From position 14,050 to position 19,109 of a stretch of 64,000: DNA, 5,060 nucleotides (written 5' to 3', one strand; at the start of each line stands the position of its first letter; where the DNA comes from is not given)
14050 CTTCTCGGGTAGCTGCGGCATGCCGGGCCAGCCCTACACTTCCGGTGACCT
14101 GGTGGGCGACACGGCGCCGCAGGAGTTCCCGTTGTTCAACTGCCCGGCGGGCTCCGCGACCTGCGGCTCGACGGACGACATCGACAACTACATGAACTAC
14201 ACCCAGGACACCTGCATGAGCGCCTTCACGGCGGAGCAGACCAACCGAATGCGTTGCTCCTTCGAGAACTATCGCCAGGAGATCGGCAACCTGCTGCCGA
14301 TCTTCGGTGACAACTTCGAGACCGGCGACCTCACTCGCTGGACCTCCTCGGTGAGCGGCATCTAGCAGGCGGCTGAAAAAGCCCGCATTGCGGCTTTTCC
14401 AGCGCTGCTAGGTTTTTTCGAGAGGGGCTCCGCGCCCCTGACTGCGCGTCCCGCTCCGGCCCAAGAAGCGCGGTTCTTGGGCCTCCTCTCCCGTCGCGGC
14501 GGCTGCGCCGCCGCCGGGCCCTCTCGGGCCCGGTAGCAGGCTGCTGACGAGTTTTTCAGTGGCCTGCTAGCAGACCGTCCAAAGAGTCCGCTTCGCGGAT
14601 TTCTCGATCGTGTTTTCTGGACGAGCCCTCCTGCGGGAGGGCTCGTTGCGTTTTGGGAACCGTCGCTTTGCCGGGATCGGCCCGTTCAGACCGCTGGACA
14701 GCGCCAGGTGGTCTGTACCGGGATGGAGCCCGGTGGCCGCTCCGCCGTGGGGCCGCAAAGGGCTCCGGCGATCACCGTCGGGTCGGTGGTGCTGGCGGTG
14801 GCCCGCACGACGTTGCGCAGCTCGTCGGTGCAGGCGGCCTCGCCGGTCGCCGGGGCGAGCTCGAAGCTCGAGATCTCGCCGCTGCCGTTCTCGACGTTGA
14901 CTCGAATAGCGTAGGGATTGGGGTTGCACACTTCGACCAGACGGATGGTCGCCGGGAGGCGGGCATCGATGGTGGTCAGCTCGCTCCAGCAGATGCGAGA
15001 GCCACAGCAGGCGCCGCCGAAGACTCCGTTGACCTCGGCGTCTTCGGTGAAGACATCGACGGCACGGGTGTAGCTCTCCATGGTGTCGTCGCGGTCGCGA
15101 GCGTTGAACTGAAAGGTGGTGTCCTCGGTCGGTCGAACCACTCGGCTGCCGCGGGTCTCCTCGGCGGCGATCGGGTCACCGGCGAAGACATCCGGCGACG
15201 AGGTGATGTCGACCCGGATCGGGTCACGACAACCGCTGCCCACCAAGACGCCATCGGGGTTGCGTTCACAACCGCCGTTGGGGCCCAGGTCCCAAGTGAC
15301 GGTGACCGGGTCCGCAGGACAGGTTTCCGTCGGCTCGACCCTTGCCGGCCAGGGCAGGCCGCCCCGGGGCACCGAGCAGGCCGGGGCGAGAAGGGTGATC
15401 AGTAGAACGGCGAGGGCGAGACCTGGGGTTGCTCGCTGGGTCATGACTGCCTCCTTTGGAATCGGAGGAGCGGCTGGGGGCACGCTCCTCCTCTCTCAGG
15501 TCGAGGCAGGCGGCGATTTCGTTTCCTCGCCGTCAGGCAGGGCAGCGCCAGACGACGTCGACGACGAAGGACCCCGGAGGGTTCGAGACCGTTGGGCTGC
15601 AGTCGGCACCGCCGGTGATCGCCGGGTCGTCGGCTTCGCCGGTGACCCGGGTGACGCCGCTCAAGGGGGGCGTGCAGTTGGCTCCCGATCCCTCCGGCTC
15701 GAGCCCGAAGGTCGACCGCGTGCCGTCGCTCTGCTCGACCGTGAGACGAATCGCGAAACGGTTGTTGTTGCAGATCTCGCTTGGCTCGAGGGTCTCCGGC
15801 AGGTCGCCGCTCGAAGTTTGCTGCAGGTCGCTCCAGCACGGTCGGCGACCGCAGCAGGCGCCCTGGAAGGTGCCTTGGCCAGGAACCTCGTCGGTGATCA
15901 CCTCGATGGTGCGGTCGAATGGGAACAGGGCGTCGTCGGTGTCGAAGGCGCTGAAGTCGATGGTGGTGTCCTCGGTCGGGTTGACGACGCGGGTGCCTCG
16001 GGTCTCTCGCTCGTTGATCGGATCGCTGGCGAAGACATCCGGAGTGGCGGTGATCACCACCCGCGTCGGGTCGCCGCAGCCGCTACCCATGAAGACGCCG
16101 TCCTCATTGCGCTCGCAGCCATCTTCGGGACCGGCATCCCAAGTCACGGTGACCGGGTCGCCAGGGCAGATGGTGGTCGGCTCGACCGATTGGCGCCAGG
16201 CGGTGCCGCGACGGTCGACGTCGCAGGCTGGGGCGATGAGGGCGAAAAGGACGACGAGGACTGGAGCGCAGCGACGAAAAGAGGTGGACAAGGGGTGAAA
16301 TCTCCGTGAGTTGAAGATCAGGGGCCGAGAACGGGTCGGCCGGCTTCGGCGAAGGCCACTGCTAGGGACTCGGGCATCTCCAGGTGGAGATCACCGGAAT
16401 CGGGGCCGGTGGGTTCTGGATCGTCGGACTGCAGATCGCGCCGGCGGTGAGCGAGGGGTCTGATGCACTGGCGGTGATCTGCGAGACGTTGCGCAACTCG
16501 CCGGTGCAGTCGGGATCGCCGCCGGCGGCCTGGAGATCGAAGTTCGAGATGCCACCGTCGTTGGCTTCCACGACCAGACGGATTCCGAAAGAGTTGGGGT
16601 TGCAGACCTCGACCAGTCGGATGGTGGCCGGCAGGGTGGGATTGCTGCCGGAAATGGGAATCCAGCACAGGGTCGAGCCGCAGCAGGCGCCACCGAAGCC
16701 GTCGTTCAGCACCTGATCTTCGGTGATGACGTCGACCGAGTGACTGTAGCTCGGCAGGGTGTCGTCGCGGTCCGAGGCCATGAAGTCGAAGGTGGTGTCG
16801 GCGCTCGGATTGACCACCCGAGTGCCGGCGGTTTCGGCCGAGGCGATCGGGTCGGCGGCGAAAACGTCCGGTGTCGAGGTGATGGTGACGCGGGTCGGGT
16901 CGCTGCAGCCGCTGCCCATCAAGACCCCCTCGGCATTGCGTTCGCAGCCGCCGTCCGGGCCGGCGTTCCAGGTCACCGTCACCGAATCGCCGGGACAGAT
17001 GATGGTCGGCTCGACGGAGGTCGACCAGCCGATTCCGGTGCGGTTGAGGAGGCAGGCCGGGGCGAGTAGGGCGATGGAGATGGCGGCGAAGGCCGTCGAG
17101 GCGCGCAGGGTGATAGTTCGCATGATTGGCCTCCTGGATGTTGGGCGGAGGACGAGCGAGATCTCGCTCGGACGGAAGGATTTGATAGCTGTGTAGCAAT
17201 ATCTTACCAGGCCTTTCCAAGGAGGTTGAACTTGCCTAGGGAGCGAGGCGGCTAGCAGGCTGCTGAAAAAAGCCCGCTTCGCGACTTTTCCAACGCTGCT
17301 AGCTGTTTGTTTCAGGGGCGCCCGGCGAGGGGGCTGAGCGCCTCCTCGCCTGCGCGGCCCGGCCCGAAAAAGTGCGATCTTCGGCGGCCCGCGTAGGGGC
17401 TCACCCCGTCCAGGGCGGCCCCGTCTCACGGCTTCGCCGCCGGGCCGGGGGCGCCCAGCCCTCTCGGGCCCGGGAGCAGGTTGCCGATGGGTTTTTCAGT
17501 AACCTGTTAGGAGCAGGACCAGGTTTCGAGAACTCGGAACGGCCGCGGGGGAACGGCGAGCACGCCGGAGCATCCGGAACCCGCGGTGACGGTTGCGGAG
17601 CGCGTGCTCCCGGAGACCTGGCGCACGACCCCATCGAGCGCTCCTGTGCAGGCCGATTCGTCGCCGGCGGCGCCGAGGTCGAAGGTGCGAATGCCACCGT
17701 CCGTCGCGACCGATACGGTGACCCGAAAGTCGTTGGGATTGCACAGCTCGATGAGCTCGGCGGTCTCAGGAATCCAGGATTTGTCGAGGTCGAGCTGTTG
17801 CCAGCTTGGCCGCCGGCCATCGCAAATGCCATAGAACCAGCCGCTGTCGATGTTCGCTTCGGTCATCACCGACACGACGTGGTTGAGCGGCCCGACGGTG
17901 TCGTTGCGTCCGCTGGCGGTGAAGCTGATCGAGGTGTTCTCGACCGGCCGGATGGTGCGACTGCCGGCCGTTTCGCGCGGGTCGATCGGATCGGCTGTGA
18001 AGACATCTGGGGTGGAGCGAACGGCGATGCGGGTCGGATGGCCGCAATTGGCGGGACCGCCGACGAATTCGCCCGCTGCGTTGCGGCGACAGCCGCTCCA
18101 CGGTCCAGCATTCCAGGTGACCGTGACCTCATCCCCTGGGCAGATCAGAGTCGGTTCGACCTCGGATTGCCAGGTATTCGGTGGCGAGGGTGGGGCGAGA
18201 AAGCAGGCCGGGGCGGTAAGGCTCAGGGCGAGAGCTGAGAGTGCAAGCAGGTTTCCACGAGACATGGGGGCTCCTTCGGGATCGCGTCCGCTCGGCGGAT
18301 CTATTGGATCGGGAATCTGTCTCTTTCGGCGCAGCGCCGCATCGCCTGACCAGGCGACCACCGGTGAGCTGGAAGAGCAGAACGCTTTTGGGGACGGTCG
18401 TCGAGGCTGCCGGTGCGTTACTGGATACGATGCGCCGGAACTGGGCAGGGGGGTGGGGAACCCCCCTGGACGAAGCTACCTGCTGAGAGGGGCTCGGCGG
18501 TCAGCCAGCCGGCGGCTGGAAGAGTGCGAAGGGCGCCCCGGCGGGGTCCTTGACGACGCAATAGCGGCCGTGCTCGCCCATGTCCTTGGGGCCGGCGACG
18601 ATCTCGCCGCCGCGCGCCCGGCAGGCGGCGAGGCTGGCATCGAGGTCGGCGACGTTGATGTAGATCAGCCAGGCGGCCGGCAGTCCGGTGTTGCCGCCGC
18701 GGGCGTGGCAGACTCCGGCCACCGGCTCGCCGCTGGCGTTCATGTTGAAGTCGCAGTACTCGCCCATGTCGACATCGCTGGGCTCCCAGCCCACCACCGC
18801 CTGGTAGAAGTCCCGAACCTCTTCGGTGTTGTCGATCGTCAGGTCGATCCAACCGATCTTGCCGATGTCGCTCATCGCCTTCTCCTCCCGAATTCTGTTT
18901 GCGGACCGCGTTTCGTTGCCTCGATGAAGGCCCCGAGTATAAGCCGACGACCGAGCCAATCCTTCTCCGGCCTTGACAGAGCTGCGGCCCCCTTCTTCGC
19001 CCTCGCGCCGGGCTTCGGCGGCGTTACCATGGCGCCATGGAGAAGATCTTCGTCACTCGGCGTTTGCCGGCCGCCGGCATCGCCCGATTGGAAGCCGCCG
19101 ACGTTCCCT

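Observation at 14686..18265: Tandem array of four paralogous Cys-rich secreted lipoproteins of unknown function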

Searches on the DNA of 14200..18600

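Call 40: search_rna_families(source=window, start=14200, end=18600, threshold=evalue, max_evalue=1)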
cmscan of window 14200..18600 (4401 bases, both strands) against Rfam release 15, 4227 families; matches with E-value up to 1: 1.
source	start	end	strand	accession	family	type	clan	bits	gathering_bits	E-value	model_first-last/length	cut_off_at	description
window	15622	15650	+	RF01837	toga_FSE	Cis-reg; frameshift_element;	-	25.2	40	0.08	1-29/29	no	togavirus ribosomal frameshift element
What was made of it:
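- Tried and rejected: The Rfam scan of the region gave only a chance toga_FSE hit at E 0.08 (call 40).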

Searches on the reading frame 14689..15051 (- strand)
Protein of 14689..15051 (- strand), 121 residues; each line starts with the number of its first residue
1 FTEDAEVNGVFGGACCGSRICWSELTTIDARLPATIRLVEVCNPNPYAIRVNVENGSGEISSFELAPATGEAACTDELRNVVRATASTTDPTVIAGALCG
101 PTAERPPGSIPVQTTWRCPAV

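Call 59: predict_structure(alignment_id=A4)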
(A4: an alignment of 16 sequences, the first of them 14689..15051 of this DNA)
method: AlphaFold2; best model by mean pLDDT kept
length: 121 residues; sequences in the alignment: 16
mean_pLDDT: 73.3   pTM: 0.64
mean pLDDT of the five models: 73.3, 71.8, 70.7, 69.0, 68.1
residues with pLDDT >= 90: 0; 70-90: 74; 50-70: 45; < 50: 2
segments of 3 or more residues with pLDDT < 50: none
pLDDT, mean of each block of 10 residues (from residue 1): 62 78 69 62 85 86 83 75 82 61 73 66 54
secondary structure, 60 per line:
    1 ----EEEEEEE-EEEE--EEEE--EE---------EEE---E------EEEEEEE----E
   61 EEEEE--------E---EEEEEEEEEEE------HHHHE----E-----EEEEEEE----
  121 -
elements in order: E5-11 E13-16 E19-22 E36-38 E49-55 E60-65 E78-88 H95-98 E110-116
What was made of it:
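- On Jelly-roll beta-sandwich fold, domain 2: The domain-only AF2 model has pLDDT 73 (call 59).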

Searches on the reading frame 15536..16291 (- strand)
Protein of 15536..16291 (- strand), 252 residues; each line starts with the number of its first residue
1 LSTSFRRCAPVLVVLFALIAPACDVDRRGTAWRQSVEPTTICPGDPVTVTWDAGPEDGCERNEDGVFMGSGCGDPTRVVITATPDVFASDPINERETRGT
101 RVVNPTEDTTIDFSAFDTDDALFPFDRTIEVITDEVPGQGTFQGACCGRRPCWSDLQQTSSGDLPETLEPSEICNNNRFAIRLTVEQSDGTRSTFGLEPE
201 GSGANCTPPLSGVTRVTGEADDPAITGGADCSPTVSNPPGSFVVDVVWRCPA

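Call 5: search_protein_families(library=pfam, max_evalue=1, proteins=[window:15536-16291:-])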
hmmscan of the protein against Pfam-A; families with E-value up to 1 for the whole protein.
seq(252 aa): 0 families

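Call 6: search_protein_families(library=ncbifam, max_evalue=1, proteins=[window:15536-16291:-])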
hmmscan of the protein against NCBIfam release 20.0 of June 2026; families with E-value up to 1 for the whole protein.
seq(252 aa): 0 families

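Call 65: list_cluster_members(proteins=[window:15536-16291:-, P0016, P0017, P0019, P0020, P0021, P0022, P0024, P0028, P0029])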
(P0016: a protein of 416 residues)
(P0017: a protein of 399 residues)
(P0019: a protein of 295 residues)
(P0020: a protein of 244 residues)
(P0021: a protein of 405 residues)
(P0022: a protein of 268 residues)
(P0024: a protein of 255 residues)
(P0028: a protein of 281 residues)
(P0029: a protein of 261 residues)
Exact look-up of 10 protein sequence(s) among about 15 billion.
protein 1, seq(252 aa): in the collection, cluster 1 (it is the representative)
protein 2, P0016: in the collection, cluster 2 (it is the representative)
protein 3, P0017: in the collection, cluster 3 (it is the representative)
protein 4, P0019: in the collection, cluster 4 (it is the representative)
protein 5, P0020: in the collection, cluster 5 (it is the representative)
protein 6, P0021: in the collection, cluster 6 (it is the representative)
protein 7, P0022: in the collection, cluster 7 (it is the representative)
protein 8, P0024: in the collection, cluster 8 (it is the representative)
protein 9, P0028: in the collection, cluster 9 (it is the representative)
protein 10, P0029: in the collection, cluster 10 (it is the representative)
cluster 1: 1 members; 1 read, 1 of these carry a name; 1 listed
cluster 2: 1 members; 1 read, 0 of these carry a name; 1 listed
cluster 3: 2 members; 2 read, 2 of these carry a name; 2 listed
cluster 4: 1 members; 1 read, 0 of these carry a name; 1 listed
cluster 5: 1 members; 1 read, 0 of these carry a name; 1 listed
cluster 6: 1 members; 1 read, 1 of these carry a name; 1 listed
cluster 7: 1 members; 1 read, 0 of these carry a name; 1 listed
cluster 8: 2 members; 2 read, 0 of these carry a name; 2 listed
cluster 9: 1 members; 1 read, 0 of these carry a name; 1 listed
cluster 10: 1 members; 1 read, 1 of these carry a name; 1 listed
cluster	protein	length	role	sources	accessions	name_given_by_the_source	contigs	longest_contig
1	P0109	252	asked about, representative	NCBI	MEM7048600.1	MAG: hypothetical protein AAF604_03025 [Acidobacteriota bacterium]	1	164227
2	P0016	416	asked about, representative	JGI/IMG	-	-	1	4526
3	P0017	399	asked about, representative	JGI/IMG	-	hypothetical protein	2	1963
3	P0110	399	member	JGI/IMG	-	hypothetical protein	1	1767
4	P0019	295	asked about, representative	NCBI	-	-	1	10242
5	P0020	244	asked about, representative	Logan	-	-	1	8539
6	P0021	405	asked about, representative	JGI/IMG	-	hypothetical protein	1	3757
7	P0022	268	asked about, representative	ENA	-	-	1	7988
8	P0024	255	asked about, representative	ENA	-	-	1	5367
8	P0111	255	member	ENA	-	-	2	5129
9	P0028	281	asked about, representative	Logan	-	-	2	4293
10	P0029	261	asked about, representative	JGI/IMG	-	hypothetical protein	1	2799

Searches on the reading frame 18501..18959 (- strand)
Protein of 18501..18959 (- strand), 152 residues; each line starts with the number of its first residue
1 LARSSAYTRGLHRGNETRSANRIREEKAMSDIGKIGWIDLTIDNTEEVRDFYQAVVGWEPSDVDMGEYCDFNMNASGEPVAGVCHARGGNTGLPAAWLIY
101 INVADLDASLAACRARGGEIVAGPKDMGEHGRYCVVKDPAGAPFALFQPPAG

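Call 5: search_protein_families(library=pfam, max_evalue=1, proteins=[window:18501-18959:-])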
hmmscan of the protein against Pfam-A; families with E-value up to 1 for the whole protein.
window:18501-18959:- (152 aa): 3 families
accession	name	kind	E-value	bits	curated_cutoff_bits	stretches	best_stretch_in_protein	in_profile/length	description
PF00903.31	Glyoxalase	-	7.3e-12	46.2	20.6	1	34-144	1-119/121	Glyoxalase/Bleomycin resistance protein/Dioxygenase superfamily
PF18029.7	Glyoxalase_6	-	2.2e-06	28.7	23.6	1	42-147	4-106/106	Glyoxalase-like domain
PF22677.2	Ble-like_N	-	0.0035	17.5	24.5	1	49-72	16-39/41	Bleomycin resistance protein-like N-terminal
